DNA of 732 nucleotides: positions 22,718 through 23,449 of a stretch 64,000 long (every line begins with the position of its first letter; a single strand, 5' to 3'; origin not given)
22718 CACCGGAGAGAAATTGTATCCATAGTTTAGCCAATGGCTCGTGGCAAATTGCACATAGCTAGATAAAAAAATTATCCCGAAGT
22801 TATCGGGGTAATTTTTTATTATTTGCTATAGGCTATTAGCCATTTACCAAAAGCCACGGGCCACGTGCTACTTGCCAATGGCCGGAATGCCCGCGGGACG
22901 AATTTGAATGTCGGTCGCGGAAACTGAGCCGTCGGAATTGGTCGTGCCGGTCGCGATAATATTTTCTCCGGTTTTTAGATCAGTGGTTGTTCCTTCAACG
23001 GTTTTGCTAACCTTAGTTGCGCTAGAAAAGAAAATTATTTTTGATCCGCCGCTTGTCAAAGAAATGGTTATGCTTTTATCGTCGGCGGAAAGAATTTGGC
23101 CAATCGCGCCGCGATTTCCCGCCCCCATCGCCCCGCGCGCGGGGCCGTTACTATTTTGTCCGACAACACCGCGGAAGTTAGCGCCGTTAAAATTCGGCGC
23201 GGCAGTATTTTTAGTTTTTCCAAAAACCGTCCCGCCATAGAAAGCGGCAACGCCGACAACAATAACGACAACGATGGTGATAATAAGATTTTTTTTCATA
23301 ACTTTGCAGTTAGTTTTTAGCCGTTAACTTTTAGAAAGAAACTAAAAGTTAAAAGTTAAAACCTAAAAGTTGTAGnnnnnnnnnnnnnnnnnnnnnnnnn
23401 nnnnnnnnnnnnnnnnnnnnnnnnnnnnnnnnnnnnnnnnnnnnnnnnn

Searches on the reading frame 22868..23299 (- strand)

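Call 6: search_protein_families(library=pfam, proteins=[window:22868-23299:-], max_evalue=0.01)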
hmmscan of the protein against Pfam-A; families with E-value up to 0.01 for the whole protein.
window:22868-23299:- (143 aa): 1 family
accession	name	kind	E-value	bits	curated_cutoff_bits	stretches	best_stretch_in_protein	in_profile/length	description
PF18914.6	DUF5666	-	0.0075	17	27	0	67-132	2-60/60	Domain of unknown function (DUF5666)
